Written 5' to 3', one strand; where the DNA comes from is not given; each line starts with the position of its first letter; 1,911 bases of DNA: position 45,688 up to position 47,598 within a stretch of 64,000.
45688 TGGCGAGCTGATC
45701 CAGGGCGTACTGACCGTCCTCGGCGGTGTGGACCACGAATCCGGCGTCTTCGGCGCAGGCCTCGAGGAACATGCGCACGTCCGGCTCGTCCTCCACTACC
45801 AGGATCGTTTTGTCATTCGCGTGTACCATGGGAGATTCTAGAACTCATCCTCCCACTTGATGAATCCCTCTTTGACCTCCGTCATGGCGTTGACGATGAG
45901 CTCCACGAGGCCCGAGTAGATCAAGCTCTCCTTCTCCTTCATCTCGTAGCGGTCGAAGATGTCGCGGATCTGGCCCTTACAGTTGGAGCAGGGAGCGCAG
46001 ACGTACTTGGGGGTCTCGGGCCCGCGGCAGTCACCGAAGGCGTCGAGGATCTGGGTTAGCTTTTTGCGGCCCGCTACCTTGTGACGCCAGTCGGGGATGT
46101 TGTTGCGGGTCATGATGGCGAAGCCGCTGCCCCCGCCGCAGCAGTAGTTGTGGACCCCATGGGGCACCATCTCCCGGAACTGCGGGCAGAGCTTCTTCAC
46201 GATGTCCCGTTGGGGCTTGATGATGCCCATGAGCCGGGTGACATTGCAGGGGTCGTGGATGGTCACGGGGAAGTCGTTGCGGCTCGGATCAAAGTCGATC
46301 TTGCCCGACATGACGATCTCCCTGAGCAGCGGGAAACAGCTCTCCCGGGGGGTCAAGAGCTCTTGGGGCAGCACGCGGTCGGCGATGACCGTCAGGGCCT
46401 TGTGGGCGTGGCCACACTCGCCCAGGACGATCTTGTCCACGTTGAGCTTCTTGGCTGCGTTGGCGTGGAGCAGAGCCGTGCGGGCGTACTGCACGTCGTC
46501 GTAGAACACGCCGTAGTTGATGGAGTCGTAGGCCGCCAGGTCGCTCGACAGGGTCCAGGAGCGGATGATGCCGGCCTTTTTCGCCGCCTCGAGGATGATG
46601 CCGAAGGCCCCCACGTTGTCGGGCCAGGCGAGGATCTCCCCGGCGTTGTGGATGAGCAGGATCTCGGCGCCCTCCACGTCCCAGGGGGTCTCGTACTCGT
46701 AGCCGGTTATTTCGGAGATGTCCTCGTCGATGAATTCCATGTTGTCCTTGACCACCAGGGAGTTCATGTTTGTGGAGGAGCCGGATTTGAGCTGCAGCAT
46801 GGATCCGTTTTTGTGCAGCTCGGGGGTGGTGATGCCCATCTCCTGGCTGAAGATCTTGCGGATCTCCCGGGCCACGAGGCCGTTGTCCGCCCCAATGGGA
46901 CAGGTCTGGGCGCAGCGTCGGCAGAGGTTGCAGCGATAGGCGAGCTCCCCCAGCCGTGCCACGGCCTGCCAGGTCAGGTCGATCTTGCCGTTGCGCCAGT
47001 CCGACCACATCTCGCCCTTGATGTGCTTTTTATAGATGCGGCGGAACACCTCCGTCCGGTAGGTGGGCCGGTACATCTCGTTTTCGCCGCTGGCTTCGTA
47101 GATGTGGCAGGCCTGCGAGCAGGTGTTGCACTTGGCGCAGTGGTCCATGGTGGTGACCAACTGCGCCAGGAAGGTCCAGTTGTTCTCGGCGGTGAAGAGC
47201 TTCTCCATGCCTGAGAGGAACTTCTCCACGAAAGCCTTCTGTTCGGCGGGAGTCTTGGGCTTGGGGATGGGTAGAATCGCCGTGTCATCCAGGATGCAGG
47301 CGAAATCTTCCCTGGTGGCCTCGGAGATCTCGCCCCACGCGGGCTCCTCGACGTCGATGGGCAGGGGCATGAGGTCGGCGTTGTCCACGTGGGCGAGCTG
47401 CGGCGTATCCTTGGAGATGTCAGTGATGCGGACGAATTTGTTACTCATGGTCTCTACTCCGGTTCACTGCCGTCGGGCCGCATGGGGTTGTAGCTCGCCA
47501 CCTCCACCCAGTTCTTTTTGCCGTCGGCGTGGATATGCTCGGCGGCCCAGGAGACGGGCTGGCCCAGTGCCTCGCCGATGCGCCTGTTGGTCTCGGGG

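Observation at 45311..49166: Second NarI-like/HdrD-like (DsrMK/HmeCD-type) module bracketed by two stand-alone receiver proteins and headed by a small Cys protein, all under a near-consensus sigma-54 promoter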

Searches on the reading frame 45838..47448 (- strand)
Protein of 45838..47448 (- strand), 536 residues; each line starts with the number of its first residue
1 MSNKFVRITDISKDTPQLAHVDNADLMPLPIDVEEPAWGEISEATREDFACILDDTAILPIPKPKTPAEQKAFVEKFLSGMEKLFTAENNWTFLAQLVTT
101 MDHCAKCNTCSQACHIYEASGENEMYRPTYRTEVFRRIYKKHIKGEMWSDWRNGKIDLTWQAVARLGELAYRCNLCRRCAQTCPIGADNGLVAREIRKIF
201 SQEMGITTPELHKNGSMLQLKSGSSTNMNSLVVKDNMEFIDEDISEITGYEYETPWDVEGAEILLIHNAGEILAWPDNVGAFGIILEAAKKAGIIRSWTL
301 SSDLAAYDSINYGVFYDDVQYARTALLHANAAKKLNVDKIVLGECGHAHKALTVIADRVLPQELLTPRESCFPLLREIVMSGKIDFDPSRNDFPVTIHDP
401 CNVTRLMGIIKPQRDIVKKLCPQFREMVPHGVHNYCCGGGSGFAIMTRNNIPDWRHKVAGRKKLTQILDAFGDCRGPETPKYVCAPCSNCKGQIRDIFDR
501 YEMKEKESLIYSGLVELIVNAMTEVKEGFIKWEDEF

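Call 3: search_protein_families(library=pfam, proteins=[window:45838-47448:-], max_evalue=0.01)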
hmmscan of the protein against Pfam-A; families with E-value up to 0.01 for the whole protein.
window:45838-47448:- (536 aa): 5 families
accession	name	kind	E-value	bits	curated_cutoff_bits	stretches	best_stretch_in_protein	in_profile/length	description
PF13183.11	Fer4_8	-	6.3e-10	39.9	27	1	101-186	2-67/68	4Fe-4S dicluster domain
PF02754.22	CCG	-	6.3e-07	29.9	20.6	1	395-495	1-85/85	Cysteine-rich domain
PF13534.11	Fer4_17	-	0.00017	22.5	22.2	1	104-186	2-59/61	4Fe-4S dicluster domain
PF12838.12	Fer4_7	-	0.0017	19.2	27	1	103-187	1-52/52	4Fe-4S dicluster domain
PF13237.11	Fer4_10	-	0.0025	18.1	25.5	0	172-198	8-36/53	4Fe-4S dicluster domain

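Call 4: search_protein_families(library=ncbifam, proteins=[window:45838-47448:-], max_evalue=0.01)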
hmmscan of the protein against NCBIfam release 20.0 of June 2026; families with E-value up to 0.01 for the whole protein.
window:45838-47448:- (536 aa): 9 families
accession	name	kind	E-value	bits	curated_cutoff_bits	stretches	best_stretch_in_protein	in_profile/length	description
NF045796.1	DsrK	equivalog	9.3e-87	291.5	400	1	67-522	14-435/453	sulfate reduction electron transfer complex DsrMKJOP subunit DsrK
NF045724.1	ferredox_TmcB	equivalog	1.5e-51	175.3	735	1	95-509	34-419/430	electron transfer complex ferredoxin TmcB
NF045711.1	sulf_resp_HmcF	equivalog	7.7e-48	163.4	750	1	89-519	47-450/457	sulfate respiration complex iron-sulfur protein HmcF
NF004898.0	PRK06259.1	equivalog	2e-06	26.7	385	1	388-507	372-476/488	fumarate reductase (CoM/CoB) subunit TfrB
NF045670.1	quin_L_LdhH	equivalog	4.3e-06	25.3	800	1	390-469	597-668/706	L-lactate dehydrogenase (quinone) large subunit LdhH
TIGR00273.1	TIGR00273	equivalog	2.3e-05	23.5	444.8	1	95-228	286-398/432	LutB/LldF family L-lactate oxidation iron-sulfur protein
NF038196.1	ferrodoxin_EFR1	subfamily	0.00042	20.4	75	0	68-119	152-201/242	EFR1 family ferrodoxin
NF045663.1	diclust_near_Sec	equivalog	0.0018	16.4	530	0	387-444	528-585/759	pyridine nucleotide-disulfide oxidoreductase/dicluster-binding protein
TIGR03290.1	CoB_CoM_SS_C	equivalog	0.0041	17.1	160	0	171-238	46-111/144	CoB--CoM heterodisulfide reductase subunit C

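Call 9: find_homologous_proteins(query=window:45838-47448:-, max_evalue=1e-20)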
Query window:45838-47448:- (536 aa): 4768 proteins with E <= 1e-20 among 8000 candidates; the best 120 are listed.
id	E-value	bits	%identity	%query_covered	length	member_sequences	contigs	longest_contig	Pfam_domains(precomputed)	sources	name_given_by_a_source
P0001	0.0e+0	1152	90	100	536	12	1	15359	PF02754.22,PF13183.12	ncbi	-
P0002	0.0e+0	1030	80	100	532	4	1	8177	PF02754.22,PF13183.12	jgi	jgi:Fe-S oxidoreductase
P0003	0.0e+0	1016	79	100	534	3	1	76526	PF02754.22,PF13183.12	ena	-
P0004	4.8e-296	1001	79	100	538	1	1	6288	PF02754.22,PF13183.12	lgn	-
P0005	4.2e-291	985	79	99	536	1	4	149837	PF02754.22,PF13183.12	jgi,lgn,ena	-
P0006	4.4e-290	981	78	99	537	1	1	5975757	PF02754.22,PF13183.12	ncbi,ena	-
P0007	4.5e-290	981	78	99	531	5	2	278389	PF12838.13,PF02754.22,PF13183.12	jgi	jgi:Fe-S oxidoreductase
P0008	3.4e-289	978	78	99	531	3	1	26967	PF02754.22,PF13183.12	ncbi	-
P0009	8.4e-287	970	77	100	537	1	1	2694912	PF02754.22,PF13183.12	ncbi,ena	-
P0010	4.1e-286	968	76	99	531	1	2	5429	PF02754.22,PF13183.12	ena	-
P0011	7.2e-284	961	75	100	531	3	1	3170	PF02754.22,PF13183.12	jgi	-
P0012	5.3e-283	958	75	100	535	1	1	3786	PF02754.22,PF13183.12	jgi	jgi:Fe-S oxidoreductase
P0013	6.3e-283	958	75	100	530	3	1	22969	PF02754.22,PF13183.12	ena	-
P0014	9.7e-282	954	74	99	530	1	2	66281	PF02754.22,PF13183.12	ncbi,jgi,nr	ncbi:MAG: (Fe-S)-binding protein [Myxococcales bacterium]|nr:MAG: (Fe-S)-binding protein [Myxococcal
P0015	1.0e-281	954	75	100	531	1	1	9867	PF13183.12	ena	-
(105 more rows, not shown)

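Call 10: find_related_loci(query=window:45838-47448:-, collection=genome_contigs, flank=7000)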
Query window:45838-47448:- (536 aa) in genome_contigs; peptide patterns used: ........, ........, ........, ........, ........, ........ (x = any residue, [..] = any of these).
450 stretches matched a pattern; 379 encode a relative of the query (tblastn E <= 1e-3); the best 80 are kept; 80 distinct loci.
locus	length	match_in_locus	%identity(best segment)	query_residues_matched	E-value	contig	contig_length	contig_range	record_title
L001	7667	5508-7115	87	1-536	0e+0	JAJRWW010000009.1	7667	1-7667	MAG: Myxococcota bacterium isolate Dive96_bin2.67 k141_106051, whole genome shotgun sequence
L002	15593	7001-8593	79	3-536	0e+0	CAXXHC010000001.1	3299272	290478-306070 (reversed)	MAG: Myxococcota bacterium isolate df99fd88-303e-4d73-b9e8-6fd6d014d839 genome assembly, contig: contig_1, whole genome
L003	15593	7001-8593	78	3-536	0e+0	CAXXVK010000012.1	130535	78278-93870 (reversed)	MAG: Myxococcota bacterium isolate 9026f203-f4fd-4e78-b743-5aa82beef240 genome assembly, contig: contig_12, whole genome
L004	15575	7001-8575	77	6-535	0e+0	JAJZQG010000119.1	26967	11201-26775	MAG: Myxococcales bacterium isolate SKS1.bin3 NODE_3108_length_26967_cov_2.004881, whole genome shotgun sequence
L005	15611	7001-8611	77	1-536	0e+0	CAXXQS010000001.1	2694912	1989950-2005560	MAG: Myxococcota bacterium isolate 4c7ae828-ac37-49c6-a807-d9517c02c23a genome assembly, contig: contig_1, whole genome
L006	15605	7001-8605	75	2-536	0e+0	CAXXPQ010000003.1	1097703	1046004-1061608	MAG: Myxococcota bacterium isolate 47235228-1a69-4079-bee5-5cff8c319118 genome assembly, contig: contig_3, whole genome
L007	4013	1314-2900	76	1-534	0e+0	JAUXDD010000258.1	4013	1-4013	MAG: Desulfobacteraceae bacterium isolate CSMAG_2842 CSMAG_2842_k119_2074424_length_4013_cov_19.2586, whole genome shotg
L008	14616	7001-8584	74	2-534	0e+0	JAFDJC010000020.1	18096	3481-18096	MAG: Deltaproteobacteria bacterium isolate Meg22_24_Bin_127 Meg22_24_Bin_127_scaffold_2289, whole genome shotgun sequenc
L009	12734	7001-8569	76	9-536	0e+0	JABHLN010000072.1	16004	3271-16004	MAG: Desulfobacterales bacterium isolate SI037S2_bin45 SI037S2_bin45_Ctg72, whole genome shotgun sequence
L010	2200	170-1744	75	6-535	0e+0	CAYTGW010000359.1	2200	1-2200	MAG TPA_asm: uncultured Desulfocicer sp. isolate binchicken_co232_164 genome assembly, contig: NODE_87765_length_2200_co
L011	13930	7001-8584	74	3-535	0e+0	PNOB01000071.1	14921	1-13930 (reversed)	MAG: Desulfobacterium sp. isolate SW.3.97 SW_1002497_14921, whole genome shotgun sequence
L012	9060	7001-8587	74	3-536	0e+0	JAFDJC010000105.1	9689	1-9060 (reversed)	MAG: Deltaproteobacteria bacterium isolate Meg22_24_Bin_127 Meg22_24_Bin_127_scaffold_10072, whole genome shotgun sequen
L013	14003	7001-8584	74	3-535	0e+0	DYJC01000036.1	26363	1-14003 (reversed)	MAG TPA_asm: Desulfosudis oleivorans isolate FI88_44_71 Afr_mines_FI88_701_length_26363_cov_29_641440, whole genome shot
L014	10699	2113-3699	74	3-536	0e+0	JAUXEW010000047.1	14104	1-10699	MAG: Desulfobacteraceae bacterium isolate CSMAG_2887 CSMAG_2887_k117_5309211_length_14104_cov_29.0000, whole genome shot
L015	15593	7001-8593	74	1-535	0e+0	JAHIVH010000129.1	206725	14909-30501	MAG: Proteobacteria bacterium isolate MM_PC_MetaG.mb.70 MM_PC_MetaG.mb.70_k141_1955710, whole genome shotgun sequence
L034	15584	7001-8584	72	4-536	0e+0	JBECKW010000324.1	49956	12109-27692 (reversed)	MAG: Desulfobacterales bacterium isolate ETDI60 k127_5072046, whole genome shotgun sequence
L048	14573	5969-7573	65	1-536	0e+0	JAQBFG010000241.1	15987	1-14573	MAG: Candidatus Zixiibacteriota bacterium isolate MAG_439_bin-06 439_bin-06_ctg-241, whole genome shotgun sequence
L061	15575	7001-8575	63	6-535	0e+0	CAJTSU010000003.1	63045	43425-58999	MAG TPA_asm: uncultured Mailhella sp. isolate MGBC107932 genome assembly, contig: MGBC107932.3, whole genome shotgun seq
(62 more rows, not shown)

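Call 28: search_protein_families(library=ncbifam, proteins=[L061:6986-8578:+, L061:6011-6979:+, L061:8763-9509:+, L061:4203-5705:-, L061:10014-13574:-, L048:5810-7576:+, L048:5053-5979:+, L048:4467-5039:+, L048:7646-8389:-, L048:8408-9610:-], max_evalue=0.00001)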
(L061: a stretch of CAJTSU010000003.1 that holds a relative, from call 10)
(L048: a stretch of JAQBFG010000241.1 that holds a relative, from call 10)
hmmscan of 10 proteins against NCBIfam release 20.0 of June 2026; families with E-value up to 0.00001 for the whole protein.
L061:6986-8578:+ (530 aa): 5 families
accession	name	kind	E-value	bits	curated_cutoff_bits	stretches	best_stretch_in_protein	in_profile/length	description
NF045796.1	DsrK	equivalog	4.2e-96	322.3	400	1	71-518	17-436/453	sulfate reduction electron transfer complex DsrMKJOP subunit DsrK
NF045711.1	sulf_resp_HmcF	equivalog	2.1e-58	198.3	750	1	90-513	48-449/457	sulfate respiration complex iron-sulfur protein HmcF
NF045724.1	ferredox_TmcB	equivalog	3.1e-55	187.5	735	1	95-498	34-413/430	electron transfer complex ferredoxin TmcB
NF045670.1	quin_L_LdhH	equivalog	8.7e-11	40.8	800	1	383-496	595-692/706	L-lactate dehydrogenase (quinone) large subunit LdhH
NF004898.0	PRK06259.1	equivalog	2.3e-06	26.5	385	1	383-501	372-472/488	fumarate reductase (CoM/CoB) subunit TfrB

L061:6011-6979:+ (322 aa): 0 families

L061:8763-9509:+ (248 aa): 0 families

L061:4203-5705:- (500 aa): 4 families
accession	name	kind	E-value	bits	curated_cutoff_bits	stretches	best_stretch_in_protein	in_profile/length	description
TIGR00720.1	sda_mono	equivalog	1.5e-122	409.8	345.1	1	37-496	2-449/450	L-serine ammonia-lyase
NF011614.0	PRK15040.1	equivalog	2.1e-91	307.2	873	1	37-498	3-452/454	L-serine ammonia-lyase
NF011598.0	PRK15023.1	equivalog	7.7e-85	285.5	942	1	37-496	3-450/454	L-serine ammonia-lyase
TIGR00718.1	sda_alpha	equivalog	1.4e-55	188.5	243.2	1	218-496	2-276/300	L-serine ammonia-lyase, iron-sulfur-dependent, subunit alpha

L061:10014-13574:- (1186 aa): 26 families (the best 25 are shown)
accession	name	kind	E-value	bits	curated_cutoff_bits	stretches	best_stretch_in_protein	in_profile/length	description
NF005057.0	PRK06464.1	equivalog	5.2e-180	600.3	598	2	136-667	63-561/798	phosphoenolpyruvate synthase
TIGR01418.1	PEP_synth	equivalog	4.2e-169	564.4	739.75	2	139-650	61-537/784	pyruvate, water dikinase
NF004878.0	PRK06241.1-3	subfamily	4.2e-50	170.7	945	2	150-431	69-312/891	phosphoenolpyruvate synthase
NF004881.0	PRK06241.2-2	equivalog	3.1e-49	168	883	2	163-432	80-312/898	phosphoenolpyruvate synthase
NF041857.1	RIF_Ptrans_rph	equivalog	3.3e-49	168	999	2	149-431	67-311/864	rifamycin-inactivating phosphotransferase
NF004877.0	PRK06241.1-2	subfamily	5.3e-49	167.3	866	2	149-431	69-313/869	phosphoenolpyruvate synthase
NF052631.1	prodigiosin_PigC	equivalog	1.1e-42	146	1300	2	157-434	59-301/883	prodigiosin ligase PigC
NF004879.0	PRK06241.1-4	equivalog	1.6e-42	145.6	976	2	150-431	70-313/868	phosphoenolpyruvate synthase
TIGR01417.1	PTS_I_fam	equivalog_domain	1.6e-35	122.6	341.7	1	877-1068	347-544/565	phosphoenolpyruvate--protein phosphotransferase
NF004883.0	PRK06241.2-4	equivalog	2.9e-35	121.7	1063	2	137-434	68-331/928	phosphoenolpyruvate synthase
NF052632.1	undecylprod_RedH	equivalog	1.5e-34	119.1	1350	2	159-435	62-298/880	undecylprodigiosin ligase RedH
NF000283.1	RPH_KJ151292.1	equivalog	9.5e-33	113.4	1700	2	150-432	74-315/865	rifamycin-inactivating phosphotransferase Rph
NF008283.0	PRK11061.1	equivalog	8.1e-30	103.7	583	1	735-1099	378-745/748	phosphoenolpyruvate--protein phosphotransferase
TIGR01828.1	pyru_phos_dikin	equivalog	8.8e-28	96.7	843.45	2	455-711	380-652/865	pyruvate, phosphate dikinase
NF004880.0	PRK06241.2-1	equivalog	1.2e-27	96.2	972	2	135-342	47-223/837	phosphoenolpyruvate synthase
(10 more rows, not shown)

L048:5810-7576:+ (588 aa): 6 families
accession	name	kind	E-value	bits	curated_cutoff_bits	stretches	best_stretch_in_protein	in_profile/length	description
NF045796.1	DsrK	equivalog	3.2e-97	326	400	1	122-575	12-436/453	sulfate reduction electron transfer complex DsrMKJOP subunit DsrK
NF045724.1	ferredox_TmcB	equivalog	4e-53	180.5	735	1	153-561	35-419/430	electron transfer complex ferredoxin TmcB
NF045711.1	sulf_resp_HmcF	equivalog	4.3e-53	180.7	750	1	156-569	57-448/457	sulfate respiration complex iron-sulfur protein HmcF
NF045670.1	quin_L_LdhH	equivalog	4e-09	35.3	800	0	441-498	596-650/706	L-lactate dehydrogenase (quinone) large subunit LdhH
NF004898.0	PRK06259.1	equivalog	4.6e-09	35.4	385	0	441-496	373-426/488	fumarate reductase (CoM/CoB) subunit TfrB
TIGR00273.1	TIGR00273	equivalog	2.7e-08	33.1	444.8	0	224-285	339-398/432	LutB/LldF family L-lactate oxidation iron-sulfur protein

L048:5053-5979:+ (308 aa): 0 families

L048:4467-5039:+ (190 aa): 7 families
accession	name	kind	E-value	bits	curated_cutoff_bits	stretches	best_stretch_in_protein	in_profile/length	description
TIGR00738.1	rrf2_super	superfamily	2.8e-31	108.1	73.3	1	1-133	1-132/132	Rrf2 family transcriptional regulator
NF047409.1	Cys_reg_CymR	equivalog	6.2e-31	107.4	195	1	1-139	1-131/139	cysteine metabolism transcriptional regulator CymR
TIGR02010.1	IscR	equivalog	2e-25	89.2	207.55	1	1-135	1-133/135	Fe-S cluster assembly transcriptional regulator IscR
TIGR02944.1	suf_reg_Xantho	equivalog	8.7e-20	71.4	110.65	1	1-131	2-130/130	SUF system Fe-S cluster assembly regulator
NF008110.0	PRK10857.1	equivalog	1.7e-18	66.9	275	1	1-139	1-137/164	Fe-S cluster assembly transcriptional regulator IscR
NF008240.0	PRK11014.1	equivalog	4.5e-14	52.7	182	1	3-136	3-132/141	nitric oxide-sensing transcriptional repressor NsrR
NF008886.0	PRK11920.1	equivalog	5.8e-12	45.5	193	1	1-135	1-134/153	iron-responsive transcriptional regulator RirA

L048:7646-8389:- (247 aa): 18 families
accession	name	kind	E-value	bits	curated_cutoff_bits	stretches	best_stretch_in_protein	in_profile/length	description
TIGR02253.1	CTE7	subfamily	1.4e-22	80.5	169.75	1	8-229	2-208/221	TIGR02253 family HAD-type hydrolase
TIGR02252.1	DREG-2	subfamily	2.7e-19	69.7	155.2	1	10-212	2-199/203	HAD hydrolase, REG-2-like, family IA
TIGR02254.1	YjjG_YfnB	equivalog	7e-16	58.4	159.9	1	9-244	2-219/223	YjjG family noncanonical pyrimidine nucleotidase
NF006976.0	PRK09449.1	equivalog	7.3e-11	42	183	1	119-226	99-204/225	pyrimidine 5'-nucleotidase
NF009804.0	PRK13288.1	equivalog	7.3e-10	38.7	218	1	109-245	74-210/215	pyrophosphatase PpaX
TIGR01662.1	HAD-SF-IIIA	subfamily_domain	8.4e-10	38.9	44.6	1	107-212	17-133/141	HAD-IIIA family hydrolase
TIGR01449.2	PGP_bact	equivalog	9.9e-10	38.3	180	1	109-244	79-212/213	phosphoglycolate phosphatase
TIGR01668.1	YqeG_hyp_ppase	hypoth_equivalog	2.5e-08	33.7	89.1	1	111-215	39-133/170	YqeG family HAD IIIA-type phosphatase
NF009697.0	PRK13222.1-4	equivalog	3.4e-08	33.1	327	1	119-215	98-190/232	phosphoglycolate phosphatase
TIGR01549.1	HAD-SF-IA-v1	subfamily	4.5e-08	33.6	23.3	1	116-211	60-149/149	HAD-IA family hydrolase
NF008087.0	PRK10826.1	equivalog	3.7e-07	30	191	1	96-198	74-173/222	hexitol phosphatase HxpB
NF009695.0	PRK13222.1-2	equivalog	5.4e-07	29.3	225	1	97-213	76-189/226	phosphoglycolate phosphatase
NF053830.1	RUBPPhHalo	equivalog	5.9e-07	29.3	330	1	118-217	106-203/234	ribulose-1,5-bisphosphate 5-phosphatase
TIGR02247.1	HAD-1A3-hyp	subfamily_domain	9.5e-07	28.8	125.4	1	8-198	2-177/211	epoxide hydrolase N-terminal domain-like phosphatase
NF009700.0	PRK13226.1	equivalog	2.3e-06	27.5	342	1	119-233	99-213/229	phosphoglycolate phosphatase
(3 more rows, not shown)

L048:8408-9610:- (400 aa): 7 families
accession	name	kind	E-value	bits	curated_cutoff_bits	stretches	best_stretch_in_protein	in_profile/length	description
NF007960.1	PRK10680.1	equivalog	4.1e-90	302.4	440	1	3-398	2-400/401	molybdopterin molybdotransferase MoeA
NF011068.0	PRK14498.1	equivalog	1.2e-80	271.4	534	1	2-399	10-410/647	molybdopterin biosynthesis protein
NF011060.0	PRK14491.1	equivalog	1.3e-73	248.4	532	1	2-397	200-592/598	bifunctional molybdopterin-guanine dinucleotide biosynthesis adaptor protein MobB/molybdopterin molybdotransferase MoeA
NF045515.2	Glp_gephyrin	equivalog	2.4e-71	240.6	475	1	3-398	2-402/403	molybdotransferase-like divisome protein Glp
NF050098.1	MoeA_actino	exception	6.7e-70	235.9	560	1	7-397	6-398/400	molybdopterin molybdotransferase MoeA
NF011067.0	PRK14497.1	equivalog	4.4e-54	184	536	1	5-397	14-402/546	putative molybdopterin biosynthesis protein MoeA/unknown domain fusion protein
TIGR00177.1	molyb_syn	domain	1.2e-24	86.9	85.35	1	173-303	2-140/148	molybdenum cofactor synthesis domain-containing protein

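Call 44: search_solved_structures(query=window:45838-47448:-, max_evalue=0.001, show_alignments=1)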
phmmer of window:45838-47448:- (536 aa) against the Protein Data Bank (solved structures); distinct sequences matched with E-value up to 0.001: 1.
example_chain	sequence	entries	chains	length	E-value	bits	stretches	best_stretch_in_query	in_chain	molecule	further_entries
9ojn_A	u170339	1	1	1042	0.00043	22.4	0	389-442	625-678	Iron-sulfur-binding reductase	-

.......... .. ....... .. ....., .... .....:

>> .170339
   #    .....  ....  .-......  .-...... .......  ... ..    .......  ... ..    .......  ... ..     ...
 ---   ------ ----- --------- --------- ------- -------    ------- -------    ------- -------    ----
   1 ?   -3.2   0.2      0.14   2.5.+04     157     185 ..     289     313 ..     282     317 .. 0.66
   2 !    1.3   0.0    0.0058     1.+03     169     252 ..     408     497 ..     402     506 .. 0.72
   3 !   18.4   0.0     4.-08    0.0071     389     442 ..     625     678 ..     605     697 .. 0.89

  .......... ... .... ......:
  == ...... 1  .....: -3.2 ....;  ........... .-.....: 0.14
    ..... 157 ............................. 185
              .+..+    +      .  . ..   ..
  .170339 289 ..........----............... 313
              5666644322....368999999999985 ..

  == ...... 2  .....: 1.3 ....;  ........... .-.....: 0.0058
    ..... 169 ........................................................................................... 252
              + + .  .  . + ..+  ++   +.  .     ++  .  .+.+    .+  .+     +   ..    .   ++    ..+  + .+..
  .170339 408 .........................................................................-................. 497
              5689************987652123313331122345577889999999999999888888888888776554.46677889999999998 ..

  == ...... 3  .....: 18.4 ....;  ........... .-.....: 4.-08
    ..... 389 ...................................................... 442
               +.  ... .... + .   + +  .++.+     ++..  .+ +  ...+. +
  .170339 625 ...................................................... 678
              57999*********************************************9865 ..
